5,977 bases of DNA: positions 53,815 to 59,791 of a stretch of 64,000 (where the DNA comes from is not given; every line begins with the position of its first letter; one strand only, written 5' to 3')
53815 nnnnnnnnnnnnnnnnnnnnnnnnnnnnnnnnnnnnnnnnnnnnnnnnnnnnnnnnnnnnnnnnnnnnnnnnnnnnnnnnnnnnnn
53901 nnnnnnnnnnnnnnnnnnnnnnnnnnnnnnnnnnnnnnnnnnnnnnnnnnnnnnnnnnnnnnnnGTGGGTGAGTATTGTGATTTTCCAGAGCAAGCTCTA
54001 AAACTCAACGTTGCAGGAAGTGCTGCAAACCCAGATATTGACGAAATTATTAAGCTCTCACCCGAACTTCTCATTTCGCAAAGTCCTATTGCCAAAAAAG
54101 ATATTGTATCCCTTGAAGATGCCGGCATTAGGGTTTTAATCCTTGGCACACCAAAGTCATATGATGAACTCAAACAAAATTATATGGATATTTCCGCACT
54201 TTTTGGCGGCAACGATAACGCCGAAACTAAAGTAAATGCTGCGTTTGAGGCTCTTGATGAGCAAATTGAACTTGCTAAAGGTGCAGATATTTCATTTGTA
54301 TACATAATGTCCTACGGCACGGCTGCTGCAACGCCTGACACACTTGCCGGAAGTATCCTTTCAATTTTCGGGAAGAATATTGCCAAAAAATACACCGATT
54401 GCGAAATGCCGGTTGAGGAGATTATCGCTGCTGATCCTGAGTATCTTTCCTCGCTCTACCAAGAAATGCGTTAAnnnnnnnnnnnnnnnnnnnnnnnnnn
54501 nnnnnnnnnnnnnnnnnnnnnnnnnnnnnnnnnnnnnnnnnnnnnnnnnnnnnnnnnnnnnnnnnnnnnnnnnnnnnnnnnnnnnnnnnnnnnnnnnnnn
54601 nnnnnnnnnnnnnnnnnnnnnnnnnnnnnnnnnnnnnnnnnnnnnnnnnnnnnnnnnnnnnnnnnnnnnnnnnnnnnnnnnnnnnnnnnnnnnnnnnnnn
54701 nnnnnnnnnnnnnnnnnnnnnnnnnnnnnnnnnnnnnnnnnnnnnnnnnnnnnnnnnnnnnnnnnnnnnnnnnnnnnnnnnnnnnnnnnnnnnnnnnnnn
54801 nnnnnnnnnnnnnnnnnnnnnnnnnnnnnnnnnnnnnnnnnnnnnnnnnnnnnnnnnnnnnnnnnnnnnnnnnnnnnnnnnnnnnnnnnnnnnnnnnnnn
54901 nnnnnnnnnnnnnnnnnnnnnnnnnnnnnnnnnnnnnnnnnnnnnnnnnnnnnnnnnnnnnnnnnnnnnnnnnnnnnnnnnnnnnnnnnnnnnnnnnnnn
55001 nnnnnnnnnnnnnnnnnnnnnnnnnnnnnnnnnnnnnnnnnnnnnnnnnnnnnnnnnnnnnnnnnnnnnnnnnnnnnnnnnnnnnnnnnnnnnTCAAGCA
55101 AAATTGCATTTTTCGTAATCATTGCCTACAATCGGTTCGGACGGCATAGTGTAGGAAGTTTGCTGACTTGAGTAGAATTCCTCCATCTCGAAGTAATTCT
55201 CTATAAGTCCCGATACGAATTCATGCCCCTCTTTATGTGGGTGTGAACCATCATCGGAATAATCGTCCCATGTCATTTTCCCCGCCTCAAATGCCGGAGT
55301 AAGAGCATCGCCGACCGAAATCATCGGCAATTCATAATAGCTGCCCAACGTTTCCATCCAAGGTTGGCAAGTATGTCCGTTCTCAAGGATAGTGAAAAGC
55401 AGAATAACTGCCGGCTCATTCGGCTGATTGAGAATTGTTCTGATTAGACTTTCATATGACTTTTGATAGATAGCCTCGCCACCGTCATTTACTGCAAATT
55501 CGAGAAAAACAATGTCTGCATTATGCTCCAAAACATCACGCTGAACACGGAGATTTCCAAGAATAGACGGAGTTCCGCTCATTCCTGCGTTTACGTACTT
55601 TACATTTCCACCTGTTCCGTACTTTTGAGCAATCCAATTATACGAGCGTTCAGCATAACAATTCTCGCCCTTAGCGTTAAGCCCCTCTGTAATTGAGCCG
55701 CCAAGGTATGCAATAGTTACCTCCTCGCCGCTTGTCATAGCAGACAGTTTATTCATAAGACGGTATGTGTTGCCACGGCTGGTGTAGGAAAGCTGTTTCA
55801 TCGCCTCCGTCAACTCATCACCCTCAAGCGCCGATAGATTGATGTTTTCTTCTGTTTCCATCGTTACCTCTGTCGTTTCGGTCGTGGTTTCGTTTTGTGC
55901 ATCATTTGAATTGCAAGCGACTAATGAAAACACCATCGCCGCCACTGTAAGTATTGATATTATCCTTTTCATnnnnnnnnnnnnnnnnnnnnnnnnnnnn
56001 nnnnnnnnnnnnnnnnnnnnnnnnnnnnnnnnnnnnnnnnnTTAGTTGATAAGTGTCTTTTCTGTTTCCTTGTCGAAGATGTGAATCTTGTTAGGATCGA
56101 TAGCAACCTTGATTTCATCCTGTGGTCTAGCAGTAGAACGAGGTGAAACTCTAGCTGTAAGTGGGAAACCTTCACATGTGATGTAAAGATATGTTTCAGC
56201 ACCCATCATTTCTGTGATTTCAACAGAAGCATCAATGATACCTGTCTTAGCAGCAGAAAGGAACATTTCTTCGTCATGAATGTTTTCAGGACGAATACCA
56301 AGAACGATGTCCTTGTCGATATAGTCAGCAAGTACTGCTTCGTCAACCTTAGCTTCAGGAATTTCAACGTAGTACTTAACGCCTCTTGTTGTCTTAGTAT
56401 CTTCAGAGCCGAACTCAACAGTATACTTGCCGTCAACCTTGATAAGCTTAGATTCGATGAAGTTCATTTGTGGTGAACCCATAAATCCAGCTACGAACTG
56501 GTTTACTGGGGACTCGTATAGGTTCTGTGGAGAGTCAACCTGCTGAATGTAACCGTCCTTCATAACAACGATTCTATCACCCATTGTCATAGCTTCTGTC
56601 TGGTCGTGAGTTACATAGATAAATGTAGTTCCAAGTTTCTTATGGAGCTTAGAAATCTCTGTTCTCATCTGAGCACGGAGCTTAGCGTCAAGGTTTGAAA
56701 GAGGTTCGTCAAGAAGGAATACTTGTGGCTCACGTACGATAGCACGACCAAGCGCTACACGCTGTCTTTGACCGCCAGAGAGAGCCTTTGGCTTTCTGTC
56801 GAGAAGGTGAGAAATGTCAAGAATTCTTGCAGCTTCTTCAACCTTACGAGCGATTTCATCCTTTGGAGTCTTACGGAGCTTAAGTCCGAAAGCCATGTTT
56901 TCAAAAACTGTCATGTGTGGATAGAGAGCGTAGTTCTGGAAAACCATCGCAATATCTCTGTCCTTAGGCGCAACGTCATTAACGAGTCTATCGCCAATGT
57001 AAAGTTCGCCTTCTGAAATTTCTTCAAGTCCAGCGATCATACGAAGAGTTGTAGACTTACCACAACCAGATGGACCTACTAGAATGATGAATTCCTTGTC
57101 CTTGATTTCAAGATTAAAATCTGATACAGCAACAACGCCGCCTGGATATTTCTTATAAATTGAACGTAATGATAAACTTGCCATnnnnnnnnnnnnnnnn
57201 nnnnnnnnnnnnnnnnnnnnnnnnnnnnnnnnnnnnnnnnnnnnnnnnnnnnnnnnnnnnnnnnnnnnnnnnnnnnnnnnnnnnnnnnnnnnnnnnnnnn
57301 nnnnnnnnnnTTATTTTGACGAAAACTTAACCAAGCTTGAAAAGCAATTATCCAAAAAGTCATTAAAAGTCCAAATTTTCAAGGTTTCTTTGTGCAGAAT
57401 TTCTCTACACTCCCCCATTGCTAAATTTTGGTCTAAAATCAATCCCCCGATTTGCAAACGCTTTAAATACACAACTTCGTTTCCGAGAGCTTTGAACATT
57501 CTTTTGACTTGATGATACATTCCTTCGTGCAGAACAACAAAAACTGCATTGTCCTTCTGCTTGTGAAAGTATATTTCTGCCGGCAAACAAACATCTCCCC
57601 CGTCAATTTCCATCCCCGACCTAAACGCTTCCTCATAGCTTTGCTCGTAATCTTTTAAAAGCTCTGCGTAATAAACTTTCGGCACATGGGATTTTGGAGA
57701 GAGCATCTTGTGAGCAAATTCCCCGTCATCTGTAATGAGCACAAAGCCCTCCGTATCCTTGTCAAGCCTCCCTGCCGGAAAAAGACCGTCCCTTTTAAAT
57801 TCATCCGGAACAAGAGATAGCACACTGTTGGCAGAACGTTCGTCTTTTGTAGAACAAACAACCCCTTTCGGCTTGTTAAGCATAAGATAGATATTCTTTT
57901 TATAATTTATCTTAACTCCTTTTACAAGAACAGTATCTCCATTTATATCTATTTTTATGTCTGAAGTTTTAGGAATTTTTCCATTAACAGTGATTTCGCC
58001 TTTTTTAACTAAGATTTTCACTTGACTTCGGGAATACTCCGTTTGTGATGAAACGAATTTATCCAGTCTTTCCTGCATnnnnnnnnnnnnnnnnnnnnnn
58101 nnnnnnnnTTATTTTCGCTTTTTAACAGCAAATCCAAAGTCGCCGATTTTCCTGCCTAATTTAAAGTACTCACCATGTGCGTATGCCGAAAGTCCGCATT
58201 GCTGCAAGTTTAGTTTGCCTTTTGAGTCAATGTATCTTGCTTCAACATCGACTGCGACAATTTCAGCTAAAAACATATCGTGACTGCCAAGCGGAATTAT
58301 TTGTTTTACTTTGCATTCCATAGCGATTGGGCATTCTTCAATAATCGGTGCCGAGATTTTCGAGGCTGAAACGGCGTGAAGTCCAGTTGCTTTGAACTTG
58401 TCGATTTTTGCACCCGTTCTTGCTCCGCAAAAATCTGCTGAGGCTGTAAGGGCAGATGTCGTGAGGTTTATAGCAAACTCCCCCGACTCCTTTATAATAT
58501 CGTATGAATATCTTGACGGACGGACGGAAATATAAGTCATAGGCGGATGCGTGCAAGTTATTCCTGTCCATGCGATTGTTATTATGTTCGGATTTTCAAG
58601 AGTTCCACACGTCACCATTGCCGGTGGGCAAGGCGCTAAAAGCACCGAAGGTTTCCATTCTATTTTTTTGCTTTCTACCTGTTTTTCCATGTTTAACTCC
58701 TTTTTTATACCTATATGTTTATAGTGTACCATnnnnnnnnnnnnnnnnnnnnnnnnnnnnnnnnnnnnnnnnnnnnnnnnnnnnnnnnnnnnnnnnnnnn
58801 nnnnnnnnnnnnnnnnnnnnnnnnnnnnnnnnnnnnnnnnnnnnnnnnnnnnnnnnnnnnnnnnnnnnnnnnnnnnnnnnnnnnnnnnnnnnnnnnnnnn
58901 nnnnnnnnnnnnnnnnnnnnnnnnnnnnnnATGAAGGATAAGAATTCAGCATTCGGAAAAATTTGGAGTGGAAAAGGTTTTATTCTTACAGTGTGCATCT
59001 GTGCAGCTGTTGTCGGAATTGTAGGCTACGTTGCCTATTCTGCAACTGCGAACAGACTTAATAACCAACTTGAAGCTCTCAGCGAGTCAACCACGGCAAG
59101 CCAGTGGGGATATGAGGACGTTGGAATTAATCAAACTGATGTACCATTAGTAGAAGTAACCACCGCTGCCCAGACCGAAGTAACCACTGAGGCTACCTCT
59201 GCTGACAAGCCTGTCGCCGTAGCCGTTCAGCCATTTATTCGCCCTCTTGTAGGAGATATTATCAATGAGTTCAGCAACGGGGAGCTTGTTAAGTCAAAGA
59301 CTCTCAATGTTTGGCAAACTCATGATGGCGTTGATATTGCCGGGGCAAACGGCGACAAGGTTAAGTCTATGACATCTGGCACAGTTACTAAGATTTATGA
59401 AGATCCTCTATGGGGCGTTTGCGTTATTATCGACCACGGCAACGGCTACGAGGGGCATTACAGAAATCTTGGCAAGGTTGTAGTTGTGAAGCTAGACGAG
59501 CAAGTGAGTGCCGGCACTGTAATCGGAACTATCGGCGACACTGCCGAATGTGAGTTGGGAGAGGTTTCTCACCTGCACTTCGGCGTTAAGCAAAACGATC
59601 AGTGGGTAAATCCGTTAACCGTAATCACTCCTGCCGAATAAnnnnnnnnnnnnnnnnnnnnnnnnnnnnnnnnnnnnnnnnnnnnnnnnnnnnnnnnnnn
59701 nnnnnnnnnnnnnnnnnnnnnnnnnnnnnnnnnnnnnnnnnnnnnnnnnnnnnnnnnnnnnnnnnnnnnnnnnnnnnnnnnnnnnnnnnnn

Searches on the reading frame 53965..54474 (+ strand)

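Call 27: search_protein_families(library=pfam, proteins=[window:53965-54474:+])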
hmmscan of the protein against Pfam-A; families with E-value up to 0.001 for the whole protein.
window:53965-54474:+ (169 aa): 1 family
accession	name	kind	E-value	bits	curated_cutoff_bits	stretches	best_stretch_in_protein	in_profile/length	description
PF01497.23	Peripla_BP_2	-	2.4e-08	34.1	27.5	1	14-161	40-195/235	Periplasmic binding protein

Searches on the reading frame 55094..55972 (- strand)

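Call 27: search_protein_families(library=pfam, proteins=[window:55094-55972:-])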
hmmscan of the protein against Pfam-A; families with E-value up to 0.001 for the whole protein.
window:55094-55972:- (292 aa): 2 families
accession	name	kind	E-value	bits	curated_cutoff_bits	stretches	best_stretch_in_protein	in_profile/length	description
PF13472.12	Lipase_GDSL_2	-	1.4e-17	65.2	32.9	1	90-251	2-177/178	GDSL-like Lipase/Acylhydrolase family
PF00657.28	Lipase_GDSL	-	4e-06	27.6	23.6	1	88-253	2-204/208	GDSL-like Lipase/Acylhydrolase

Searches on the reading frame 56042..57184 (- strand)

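Call 27: search_protein_families(library=pfam, proteins=[window:56042-57184:-])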
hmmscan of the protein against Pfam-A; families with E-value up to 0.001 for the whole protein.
window:56042-57184:- (380 aa): 8 families
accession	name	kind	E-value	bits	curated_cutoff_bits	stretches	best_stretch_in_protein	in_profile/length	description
PF00005.33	ABC_tran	-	8.5e-33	114.3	25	1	21-162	2-136/137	ABC transporter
PF17912.7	OB_MalK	-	4.6e-10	40.7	27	1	236-302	1-53/53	MalK OB fold domain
PF08402.16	TOBE_2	-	1.3e-06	28.9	21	1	295-370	1-76/76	TOBE domain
PF13304.12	AAA_21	-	2.5e-06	28.2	27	0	136-195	239-300/304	AAA domain, putative AbiEii toxin, Type IV TA system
PF02463.25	SMC_N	-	4.2e-06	26.8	40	1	29-206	23-209/220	RecF/RecN/SMC N terminal domain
PF03459.23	TOBE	-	5.9e-06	26.8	22.3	1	317-369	7-64/64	TOBE domain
PF03215.21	Rad17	-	6.5e-05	23.4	23.8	1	24-97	39-112/186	Rad17 P-loop domain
PF13401.12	AAA_22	-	0.00023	21.9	27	1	29-74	4-33/130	AAA domain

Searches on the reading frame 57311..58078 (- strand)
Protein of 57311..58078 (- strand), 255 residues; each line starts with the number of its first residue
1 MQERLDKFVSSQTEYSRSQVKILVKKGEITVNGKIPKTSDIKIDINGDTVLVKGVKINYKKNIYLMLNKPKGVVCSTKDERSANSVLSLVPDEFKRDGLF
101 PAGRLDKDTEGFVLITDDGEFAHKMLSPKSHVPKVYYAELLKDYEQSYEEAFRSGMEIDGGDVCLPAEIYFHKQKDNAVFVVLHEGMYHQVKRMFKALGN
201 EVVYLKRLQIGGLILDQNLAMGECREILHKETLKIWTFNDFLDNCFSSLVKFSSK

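Call 27: search_protein_families(library=pfam, proteins=[window:57311-58078:-])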
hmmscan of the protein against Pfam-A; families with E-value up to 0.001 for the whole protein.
window:57311-58078:- (255 aa): 2 families
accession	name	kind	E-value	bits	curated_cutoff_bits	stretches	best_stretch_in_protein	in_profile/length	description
PF00849.27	PseudoU_synth_2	-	5e-19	69.5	26.8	1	64-196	2-151/152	RNA pseudouridylate synthase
PF01479.30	S4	-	3.6e-06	27.1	22.8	1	3-37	1-36/48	S4 domain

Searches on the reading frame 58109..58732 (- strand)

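Call 27: search_protein_families(library=pfam, proteins=[window:58109-58732:-])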
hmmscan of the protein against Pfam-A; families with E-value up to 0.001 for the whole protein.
window:58109-58732:- (207 aa): 1 family
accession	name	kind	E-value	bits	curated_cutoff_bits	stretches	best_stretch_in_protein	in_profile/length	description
PF01613.24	Flavin_Reduct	-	1.6e-29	103.4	27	1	35-166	6-136/153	Flavin reductase like domain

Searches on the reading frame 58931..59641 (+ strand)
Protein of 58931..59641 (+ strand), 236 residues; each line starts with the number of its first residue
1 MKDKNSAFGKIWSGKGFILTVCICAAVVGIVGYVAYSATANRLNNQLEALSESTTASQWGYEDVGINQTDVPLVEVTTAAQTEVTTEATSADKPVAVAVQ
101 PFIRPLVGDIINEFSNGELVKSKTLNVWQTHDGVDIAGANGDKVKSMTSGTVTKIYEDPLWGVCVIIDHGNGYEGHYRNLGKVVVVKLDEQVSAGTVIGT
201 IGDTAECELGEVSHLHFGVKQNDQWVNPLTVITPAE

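Call 27: search_protein_families(library=pfam, proteins=[window:58931-59641:+])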
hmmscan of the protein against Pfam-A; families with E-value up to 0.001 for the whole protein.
window:58931-59641:+ (236 aa): 1 family
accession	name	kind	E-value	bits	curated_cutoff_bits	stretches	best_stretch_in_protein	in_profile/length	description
PF01551.29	Peptidase_M23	-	3e-22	79.1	28.7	1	130-228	2-96/96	Peptidase family M23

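Call 43: search_protein_families(library=ncbifam, proteins=[window:58931-59641:+])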
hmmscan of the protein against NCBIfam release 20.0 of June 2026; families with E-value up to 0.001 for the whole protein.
window:58931-59641:+ (236 aa): 13 families
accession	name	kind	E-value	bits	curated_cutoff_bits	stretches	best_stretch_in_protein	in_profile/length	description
NF053738.1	S2SprSpoIIQBc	equivalog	9.2e-18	64.7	250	1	126-232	117-223/232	stage II sporulation protein SpoIIQ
NF052530.1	Heli_ShapePgp3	exception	2.3e-15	56.4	300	1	96-233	135-265/270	peptidoglycan metallopeptidase Pgp3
NF052336.1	PdgHdaseHSB100310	equivalog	4.5e-12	46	500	1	77-225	12-147/316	peptidoglycan hydrolase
NF008652.0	PRK11649.1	equivalog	5.5e-12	45.1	341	1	130-234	312-412/439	murein DD-endopeptidase MepM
NF053825.1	PdgNdpepShyA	equivalog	8.1e-11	41.2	700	1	130-233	295-394/425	peptidoglycan DD-endopeptidase ShyA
NF008123.1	PRK10871.1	equivalog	3.1e-10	40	311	1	73-230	217-360/365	murein hydrolase activator NlpD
NF050804.1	CellDivDipMCaul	equivalog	9.1e-10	37.9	900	1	95-220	500-614/634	cell division endopeptidase DipM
NF052529.1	PG_M23_Pgp6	exception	2.4e-08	33.1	600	1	108-220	311-420/452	peptidoglycan metallopeptidase Pgp6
NF040883.1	amid_act_ActS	equivalog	5.3e-08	32.4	375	1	77-232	92-233/242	amidase activator ActS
NF053824.1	PdgNdpepShyC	equivalog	1.3e-06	27.6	700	1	129-234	294-395/429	peptidoglycan DD-endopeptidase ShyC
NF008644.1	PRK11637.1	equivalog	2.7e-06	26.6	270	1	130-230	285-381/385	murein hydrolase activator EnvC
NF047755.1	LIC_10271_M23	exception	6.1e-06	26.1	180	1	128-202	114-187/207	LIC_10271 family cell wall hydrolase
NF047657.1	CellWlHdaseLepto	equivalog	5.7e-05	22.7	400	1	129-201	126-197/221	hypothetical protein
